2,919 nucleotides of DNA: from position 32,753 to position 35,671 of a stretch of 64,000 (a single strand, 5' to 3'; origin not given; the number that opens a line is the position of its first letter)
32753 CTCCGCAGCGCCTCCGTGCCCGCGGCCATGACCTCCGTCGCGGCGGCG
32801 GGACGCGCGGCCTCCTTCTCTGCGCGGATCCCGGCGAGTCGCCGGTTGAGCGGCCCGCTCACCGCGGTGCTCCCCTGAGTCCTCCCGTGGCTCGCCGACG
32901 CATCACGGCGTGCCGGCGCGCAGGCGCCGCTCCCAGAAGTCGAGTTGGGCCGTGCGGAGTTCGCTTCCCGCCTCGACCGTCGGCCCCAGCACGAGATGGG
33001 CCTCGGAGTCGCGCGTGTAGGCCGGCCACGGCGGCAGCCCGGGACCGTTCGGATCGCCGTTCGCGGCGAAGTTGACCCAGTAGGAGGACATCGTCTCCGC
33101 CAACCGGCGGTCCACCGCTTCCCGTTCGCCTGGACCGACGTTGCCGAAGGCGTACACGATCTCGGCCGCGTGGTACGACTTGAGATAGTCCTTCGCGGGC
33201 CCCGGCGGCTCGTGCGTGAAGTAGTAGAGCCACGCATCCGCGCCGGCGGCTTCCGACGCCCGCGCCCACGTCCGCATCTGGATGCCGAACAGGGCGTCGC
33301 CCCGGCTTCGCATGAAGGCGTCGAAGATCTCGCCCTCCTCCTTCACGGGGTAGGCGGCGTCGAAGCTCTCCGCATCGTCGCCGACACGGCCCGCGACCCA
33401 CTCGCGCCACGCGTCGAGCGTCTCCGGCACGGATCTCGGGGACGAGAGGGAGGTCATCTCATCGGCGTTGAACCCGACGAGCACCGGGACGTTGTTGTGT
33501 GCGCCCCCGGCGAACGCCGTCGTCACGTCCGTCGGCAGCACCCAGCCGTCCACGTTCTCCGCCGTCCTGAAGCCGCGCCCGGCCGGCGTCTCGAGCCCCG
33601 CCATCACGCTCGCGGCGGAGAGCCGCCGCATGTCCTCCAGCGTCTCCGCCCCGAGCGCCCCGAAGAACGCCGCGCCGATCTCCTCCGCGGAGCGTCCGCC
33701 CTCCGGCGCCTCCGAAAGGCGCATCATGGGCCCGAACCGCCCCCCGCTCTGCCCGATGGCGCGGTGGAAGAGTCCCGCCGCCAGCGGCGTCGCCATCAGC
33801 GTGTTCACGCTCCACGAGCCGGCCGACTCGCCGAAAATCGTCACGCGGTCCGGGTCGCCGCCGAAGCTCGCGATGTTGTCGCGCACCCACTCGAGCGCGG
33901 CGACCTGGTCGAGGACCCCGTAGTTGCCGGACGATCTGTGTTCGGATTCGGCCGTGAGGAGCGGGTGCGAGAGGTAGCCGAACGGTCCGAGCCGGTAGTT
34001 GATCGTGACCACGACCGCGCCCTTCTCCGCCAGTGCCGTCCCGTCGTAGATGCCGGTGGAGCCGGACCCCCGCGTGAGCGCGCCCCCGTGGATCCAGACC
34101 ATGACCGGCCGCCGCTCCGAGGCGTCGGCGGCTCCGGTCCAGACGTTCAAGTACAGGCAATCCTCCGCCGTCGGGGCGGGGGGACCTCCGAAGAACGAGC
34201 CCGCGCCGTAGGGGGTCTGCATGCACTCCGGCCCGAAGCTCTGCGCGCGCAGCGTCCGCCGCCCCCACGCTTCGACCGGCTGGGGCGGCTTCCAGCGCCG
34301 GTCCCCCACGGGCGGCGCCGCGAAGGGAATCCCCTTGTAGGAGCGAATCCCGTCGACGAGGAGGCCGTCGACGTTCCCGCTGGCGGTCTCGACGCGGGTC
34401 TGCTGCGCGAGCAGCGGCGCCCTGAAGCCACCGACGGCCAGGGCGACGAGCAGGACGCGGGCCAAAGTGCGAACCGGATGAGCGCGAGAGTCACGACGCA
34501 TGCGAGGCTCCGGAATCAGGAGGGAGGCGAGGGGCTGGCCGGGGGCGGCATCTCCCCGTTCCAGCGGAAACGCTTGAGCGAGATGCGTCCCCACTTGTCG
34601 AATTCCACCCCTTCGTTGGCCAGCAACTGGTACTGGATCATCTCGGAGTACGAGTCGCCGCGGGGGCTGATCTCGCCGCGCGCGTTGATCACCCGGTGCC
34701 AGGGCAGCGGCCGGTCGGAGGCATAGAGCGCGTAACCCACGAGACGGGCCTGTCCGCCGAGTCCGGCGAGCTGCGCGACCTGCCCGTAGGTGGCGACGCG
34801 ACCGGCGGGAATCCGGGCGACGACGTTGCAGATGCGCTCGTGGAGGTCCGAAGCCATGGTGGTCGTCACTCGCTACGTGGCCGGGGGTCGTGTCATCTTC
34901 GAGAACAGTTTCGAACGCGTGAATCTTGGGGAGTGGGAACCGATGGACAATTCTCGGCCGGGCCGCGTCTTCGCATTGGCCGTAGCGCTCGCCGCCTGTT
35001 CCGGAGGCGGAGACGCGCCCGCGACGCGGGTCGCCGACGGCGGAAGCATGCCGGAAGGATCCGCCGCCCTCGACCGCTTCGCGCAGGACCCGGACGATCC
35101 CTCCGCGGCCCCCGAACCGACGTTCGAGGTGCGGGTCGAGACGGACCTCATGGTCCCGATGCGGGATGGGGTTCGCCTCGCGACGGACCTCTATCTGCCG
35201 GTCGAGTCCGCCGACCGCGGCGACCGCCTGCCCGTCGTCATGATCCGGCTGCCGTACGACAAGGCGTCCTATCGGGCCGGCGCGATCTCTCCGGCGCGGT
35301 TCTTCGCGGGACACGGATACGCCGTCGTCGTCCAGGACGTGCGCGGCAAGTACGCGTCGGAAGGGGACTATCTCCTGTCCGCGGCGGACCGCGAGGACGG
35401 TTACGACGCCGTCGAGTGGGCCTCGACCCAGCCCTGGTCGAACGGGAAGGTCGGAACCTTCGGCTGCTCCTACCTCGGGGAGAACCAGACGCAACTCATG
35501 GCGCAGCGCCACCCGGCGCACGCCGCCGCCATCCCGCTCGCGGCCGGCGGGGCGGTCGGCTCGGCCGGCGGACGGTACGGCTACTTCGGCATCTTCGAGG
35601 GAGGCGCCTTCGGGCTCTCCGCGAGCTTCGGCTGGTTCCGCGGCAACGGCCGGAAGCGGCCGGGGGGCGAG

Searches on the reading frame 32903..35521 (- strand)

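Call 63: search_protein_families(library=pfam, proteins=[window:32903-35521:-], max_evalue=0.00001)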
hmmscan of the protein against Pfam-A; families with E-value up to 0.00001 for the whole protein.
window:32903-35521:- (872 aa): 3 families
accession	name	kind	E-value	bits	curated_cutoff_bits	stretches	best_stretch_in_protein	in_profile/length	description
PF00135.34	COesterase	-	4.2e-107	359.7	27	1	374-863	2-515/515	Carboxylesterase family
PF20434.5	BD-FAE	-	1.4e-09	38.3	26.8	1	467-569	9-100/215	BD-FAE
PF07859.19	Abhydrolase_3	-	3.1e-07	30.8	25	1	474-568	1-81/210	alpha/beta hydrolase fold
